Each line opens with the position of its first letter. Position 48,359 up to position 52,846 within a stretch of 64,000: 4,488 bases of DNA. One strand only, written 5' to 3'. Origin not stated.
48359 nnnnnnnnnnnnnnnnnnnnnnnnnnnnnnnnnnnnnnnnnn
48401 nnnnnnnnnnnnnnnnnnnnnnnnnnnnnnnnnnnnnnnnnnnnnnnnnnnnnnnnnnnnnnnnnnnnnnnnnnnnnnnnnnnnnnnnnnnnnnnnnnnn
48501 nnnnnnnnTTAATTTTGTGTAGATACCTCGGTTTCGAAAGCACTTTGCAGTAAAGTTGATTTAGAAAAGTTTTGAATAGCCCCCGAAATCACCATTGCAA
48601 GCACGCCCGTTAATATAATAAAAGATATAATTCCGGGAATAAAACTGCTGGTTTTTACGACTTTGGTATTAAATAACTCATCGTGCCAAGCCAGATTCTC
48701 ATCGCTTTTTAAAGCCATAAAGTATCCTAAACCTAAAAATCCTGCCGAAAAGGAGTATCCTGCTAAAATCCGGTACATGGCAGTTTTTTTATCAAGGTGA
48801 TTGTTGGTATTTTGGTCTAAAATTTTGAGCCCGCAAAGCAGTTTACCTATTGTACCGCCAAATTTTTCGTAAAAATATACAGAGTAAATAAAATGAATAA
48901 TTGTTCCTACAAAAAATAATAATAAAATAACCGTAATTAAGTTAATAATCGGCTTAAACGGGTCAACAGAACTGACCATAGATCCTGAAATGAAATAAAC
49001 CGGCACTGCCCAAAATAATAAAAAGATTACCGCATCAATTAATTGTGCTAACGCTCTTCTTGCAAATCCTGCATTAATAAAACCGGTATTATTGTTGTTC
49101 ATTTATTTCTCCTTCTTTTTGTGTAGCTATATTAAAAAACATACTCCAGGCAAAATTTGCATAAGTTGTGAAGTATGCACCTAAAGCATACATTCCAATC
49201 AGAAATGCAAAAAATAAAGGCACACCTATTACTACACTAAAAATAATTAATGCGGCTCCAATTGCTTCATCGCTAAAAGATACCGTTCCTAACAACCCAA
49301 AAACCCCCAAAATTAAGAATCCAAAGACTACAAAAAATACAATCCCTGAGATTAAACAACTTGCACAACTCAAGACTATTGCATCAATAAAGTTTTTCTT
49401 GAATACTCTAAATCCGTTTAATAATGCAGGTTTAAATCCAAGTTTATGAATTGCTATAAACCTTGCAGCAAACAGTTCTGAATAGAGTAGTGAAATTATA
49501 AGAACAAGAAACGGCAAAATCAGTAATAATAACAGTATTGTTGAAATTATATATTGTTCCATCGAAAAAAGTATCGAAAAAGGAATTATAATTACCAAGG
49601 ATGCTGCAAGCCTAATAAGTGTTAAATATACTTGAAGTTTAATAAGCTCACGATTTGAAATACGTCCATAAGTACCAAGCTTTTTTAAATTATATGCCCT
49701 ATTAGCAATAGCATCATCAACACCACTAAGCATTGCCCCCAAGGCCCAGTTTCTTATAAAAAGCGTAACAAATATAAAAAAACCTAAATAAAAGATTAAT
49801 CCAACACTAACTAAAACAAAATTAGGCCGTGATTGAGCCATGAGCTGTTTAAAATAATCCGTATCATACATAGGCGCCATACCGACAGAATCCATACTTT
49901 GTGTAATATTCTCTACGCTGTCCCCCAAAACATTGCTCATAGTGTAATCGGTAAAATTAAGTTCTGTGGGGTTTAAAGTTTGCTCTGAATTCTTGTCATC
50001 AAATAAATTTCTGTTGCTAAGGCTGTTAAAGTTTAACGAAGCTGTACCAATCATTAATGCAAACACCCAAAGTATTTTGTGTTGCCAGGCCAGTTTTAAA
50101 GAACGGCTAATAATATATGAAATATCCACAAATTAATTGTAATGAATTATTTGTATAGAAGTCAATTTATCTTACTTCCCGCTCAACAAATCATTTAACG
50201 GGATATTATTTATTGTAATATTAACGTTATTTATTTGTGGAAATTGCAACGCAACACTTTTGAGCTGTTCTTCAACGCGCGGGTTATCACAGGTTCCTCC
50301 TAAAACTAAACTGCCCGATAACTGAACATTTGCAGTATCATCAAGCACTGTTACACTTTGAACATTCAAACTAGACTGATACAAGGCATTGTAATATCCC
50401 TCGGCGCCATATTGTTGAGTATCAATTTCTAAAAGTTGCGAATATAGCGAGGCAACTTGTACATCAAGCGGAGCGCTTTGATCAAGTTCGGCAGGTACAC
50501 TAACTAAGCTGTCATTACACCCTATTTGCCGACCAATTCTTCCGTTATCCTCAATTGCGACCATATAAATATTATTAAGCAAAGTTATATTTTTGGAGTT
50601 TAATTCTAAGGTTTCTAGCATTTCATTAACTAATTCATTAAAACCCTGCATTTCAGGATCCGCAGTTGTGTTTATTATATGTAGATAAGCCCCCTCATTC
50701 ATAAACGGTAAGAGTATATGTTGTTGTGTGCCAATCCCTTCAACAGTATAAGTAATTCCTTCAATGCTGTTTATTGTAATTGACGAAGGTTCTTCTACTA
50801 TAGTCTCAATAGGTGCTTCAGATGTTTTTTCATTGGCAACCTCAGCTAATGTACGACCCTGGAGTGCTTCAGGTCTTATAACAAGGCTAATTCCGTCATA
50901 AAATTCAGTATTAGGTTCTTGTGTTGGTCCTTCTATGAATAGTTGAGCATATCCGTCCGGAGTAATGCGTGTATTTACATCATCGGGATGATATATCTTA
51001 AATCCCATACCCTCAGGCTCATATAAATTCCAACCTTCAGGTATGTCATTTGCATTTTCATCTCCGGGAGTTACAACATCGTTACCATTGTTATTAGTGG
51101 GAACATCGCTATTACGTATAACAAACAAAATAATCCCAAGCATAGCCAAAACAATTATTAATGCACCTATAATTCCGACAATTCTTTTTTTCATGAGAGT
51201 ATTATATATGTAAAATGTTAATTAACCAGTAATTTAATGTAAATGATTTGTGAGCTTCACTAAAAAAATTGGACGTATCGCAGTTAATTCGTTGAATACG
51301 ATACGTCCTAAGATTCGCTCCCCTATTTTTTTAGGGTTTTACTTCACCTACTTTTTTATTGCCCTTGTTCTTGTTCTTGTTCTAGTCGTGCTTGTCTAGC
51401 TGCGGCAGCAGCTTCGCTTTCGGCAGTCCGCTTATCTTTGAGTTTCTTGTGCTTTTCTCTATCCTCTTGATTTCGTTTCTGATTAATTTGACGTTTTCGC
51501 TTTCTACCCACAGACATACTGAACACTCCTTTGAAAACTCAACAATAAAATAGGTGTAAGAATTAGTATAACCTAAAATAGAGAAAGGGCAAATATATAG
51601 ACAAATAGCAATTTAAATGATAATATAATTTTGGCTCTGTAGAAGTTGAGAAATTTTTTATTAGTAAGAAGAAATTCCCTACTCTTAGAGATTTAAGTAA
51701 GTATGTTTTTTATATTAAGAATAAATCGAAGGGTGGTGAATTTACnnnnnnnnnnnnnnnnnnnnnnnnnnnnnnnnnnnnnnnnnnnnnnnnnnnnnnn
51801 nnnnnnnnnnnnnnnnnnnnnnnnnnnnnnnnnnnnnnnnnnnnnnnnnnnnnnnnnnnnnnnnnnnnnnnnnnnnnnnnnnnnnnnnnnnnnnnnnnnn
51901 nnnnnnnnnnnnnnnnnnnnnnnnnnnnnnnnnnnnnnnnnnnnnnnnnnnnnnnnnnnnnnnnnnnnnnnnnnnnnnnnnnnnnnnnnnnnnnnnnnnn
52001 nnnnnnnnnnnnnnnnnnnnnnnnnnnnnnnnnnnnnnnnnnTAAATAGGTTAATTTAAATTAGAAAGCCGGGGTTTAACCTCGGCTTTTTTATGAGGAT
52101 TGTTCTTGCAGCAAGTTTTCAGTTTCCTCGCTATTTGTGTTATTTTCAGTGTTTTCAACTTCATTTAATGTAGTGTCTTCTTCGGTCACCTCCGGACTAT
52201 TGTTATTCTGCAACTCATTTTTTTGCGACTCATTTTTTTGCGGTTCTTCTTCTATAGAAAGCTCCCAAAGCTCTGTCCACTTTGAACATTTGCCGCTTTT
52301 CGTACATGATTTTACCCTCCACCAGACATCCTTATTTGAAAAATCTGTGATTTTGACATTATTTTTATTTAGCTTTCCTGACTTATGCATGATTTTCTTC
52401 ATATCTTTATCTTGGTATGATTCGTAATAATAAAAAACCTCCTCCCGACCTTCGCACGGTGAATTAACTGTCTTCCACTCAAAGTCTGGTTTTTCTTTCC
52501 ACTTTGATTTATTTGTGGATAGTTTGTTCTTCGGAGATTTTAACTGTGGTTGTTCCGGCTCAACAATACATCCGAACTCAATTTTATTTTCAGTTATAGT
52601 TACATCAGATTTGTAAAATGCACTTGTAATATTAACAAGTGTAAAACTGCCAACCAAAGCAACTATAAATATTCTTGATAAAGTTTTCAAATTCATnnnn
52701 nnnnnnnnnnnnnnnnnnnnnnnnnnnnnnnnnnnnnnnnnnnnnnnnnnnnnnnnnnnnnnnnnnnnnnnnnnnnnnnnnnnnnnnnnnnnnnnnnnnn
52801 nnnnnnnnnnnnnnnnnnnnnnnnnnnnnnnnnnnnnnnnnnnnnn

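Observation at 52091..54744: TasA/TapA-SipW-like extracellular fibre operon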

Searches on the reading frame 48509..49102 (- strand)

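Call 32: search_protein_families(library=pfam, proteins=[window:48509-49102:-], max_evalue=0.01)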
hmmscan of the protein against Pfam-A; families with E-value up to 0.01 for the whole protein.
window:48509-49102:- (197 aa): 1 family
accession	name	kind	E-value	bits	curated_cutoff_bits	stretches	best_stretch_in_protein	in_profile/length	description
PF06271.18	RDD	-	5.1e-19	69.4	24.1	1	11-143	2-135/137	RDD family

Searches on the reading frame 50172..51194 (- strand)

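Call 32: search_protein_families(library=pfam, proteins=[window:50172-51194:-], max_evalue=0.01)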
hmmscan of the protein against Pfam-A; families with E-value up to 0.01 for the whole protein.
window:50172-51194:- (340 aa): 1 family
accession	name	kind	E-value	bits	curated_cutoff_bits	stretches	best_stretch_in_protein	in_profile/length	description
PF10646.14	Germane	-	1.2e-05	26.3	23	1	233-333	18-116/117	Sporulation and spore germination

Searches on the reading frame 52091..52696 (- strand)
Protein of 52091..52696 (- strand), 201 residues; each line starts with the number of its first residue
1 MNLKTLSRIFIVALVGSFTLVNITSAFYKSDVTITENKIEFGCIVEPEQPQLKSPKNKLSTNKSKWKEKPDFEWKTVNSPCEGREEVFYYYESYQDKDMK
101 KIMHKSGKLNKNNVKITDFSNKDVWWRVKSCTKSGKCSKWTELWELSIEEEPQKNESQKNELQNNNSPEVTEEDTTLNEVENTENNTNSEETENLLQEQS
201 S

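Call 3: search_protein_families(library=ncbifam, proteins=[window:52091-52696:-], max_evalue=1)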
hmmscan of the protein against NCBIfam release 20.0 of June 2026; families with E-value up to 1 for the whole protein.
window:52091-52696:- (201 aa): 0 families

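Call 4: search_protein_families(library=pfam, proteins=[window:52091-52696:-], max_evalue=1)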
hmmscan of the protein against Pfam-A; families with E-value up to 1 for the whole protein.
window:52091-52696:- (201 aa): 0 families

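Call 25: find_homologous_proteins(query=window:52091-52696:-, max_evalue=0.01)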
Query window:52091-52696:- (201 aa): 1 proteins with E <= 0.01 among 81 candidates.
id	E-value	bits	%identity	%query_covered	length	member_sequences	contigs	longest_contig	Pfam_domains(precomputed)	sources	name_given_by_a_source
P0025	5.1e-126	436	100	100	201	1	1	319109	-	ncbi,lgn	-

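Call 43: search_solved_structures(query=window:52091-52696:-, max_evalue=10)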
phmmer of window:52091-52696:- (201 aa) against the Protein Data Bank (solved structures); distinct sequences matched with E-value up to 10: 0.

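Call 56: search_protein_families(library=pfam, alignment_id=A3, max_evalue=0.001)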
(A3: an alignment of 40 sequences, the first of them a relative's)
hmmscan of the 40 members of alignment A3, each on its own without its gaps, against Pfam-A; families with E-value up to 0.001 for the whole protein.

A. member 1, P0025 (201 aa): 0 families

B. families by the number of members that match (of 40 scanned): 9 families
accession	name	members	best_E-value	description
PF00932.25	LTD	14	2.8e-19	Lamin Tail Domain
PF19077.6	Big_13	13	1.6e-10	Bacterial Ig-like domain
PF25788.1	Ig_Rha78A_N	8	3.8e-06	Rha78A-like, N-terminal immunoglobulin domain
PF13750.12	Big_3_3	5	3.5e-08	Bacterial Ig-like domain (group 3)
PF16656.11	Pur_ac_phosph_N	3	1.5e-08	Purple acid Phosphatase, N-terminal domain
PF17957.7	Big_7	2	9.3e-06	Bacterial Ig domain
PF18981.6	InlK_D3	1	2.9e-08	Internalin K domain (D3/D4)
PF12245.14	Big_3_2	1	6.5e-06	Bacterial Ig-like domain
PF00801.26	PKD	1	3.9e-05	PKD domain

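Call 58: search_protein_families(library=ncbifam, alignment_id=A3, max_evalue=0.1)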
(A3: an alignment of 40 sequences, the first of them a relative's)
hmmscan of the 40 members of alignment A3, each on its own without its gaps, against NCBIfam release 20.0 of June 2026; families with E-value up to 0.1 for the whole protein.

A. member 1, P0025 (201 aa): 0 families

B. families by the number of members that match (of 40 scanned): 13 families
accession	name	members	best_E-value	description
NF047446.1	barrel_OmpL47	13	8.8e-11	OmpL47-type beta-barrel domain-containing protein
TIGR04088.1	cognate_SipW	11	0.00042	SipW-dependent-type signal peptide-containing protein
NF047441.1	Lepto_OmpL47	5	0.0016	multi-beta-barrel domain surface protein OmpL47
NF033680.1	exonuc_ExeM-GG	2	0.00022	extracellular exonuclease ExeM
NF045522.1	MXAN_2561_fam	2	0.00062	MXAN_2561 family MXYO-CTERM-anchored protein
NF033510.3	Ca_tandemer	2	0.0051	Ca2+-stabilized repeat-containing adhesin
NF040520.1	Ig_like_BLP2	1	0.00015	Ig-like repeat protein Blp2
NF041572.1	rhamnosid_Flavobac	1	0.0087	alpha-L-rhamnosidase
NF009863.0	PRK13326.1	1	0.014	type III pantothenate kinase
TIGR04087.1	YqxM_for_SipW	1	0.052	amyloid fiber anchoring/assembly protein TapA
NF033932.1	LapB_rpt_80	1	0.057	LapB repeat-containing protein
TIGR04429.1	Phr_nterm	1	0.06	Phr family secreted Rap phosphatase inhibitor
NF052245.1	SorA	1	0.09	SorA family sulfite dehydrogenase catalytic subunit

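Call 59: predict_structure(alignment_id=A3)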
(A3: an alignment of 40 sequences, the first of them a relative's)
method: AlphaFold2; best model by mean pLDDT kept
length: 201 residues; sequences in the alignment: 40
mean_pLDDT: 79.4   pTM: 0.59
mean pLDDT of the five models: 79.4, 79.0, 79.0, 78.3, 77.9
residues with pLDDT >= 90: 92; 70-90: 41; 50-70: 57; < 50: 11
segments of 3 or more residues with pLDDT < 50: 29-31, 195-198
pLDDT, mean of each block of 10 residues (from residue 1): 92 90 57 56 87 92 83 94 88 97 97 89 93 95 93 72 58 54 52 52 55
secondary structure, 60 per line:
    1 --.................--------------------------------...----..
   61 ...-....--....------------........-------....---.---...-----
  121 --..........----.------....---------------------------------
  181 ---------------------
elements in order: H3-19 E52-54 H65-68 E71-74 E87-94 E102-105 E113-115 E123-132 E144-147

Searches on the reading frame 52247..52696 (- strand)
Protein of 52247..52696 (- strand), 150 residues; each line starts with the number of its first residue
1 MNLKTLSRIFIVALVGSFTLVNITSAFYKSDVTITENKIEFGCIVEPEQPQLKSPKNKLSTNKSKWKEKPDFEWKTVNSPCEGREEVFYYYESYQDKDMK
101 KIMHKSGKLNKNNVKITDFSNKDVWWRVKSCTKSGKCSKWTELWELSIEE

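Call 50: search_protein_representatives(protein=window:52247-52696:-)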
Query: 150 residues. Proteins with E-value up to 0.001 (for the whole library): 140; up to 1e-10: 26; up to 1e-30: 1. The best 140 are listed.
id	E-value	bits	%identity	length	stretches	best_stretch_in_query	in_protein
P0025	1.9e-95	333.1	100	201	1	1-150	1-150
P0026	8.5e-20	87.5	30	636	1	4-149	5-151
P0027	1.8e-17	80.0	30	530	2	6-149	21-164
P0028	4.1e-17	78.8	29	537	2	4-149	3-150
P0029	1.7e-16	76.8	29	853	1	4-149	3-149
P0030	2.2e-15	73.2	30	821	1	9-149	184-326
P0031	2.6e-15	73.0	25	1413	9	45-148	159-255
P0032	4.2e-15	72.3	29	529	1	8-148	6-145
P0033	9.7e-15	71.1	32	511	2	10-148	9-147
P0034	5.2e-14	68.8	28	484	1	5-149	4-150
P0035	2.8e-13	66.4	32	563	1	6-148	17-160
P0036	6.3e-13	65.2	29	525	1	10-148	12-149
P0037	8.2e-13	64.9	31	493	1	5-148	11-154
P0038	2.7e-12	63.2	28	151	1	4-147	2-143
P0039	2.7e-12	63.2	25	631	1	7-149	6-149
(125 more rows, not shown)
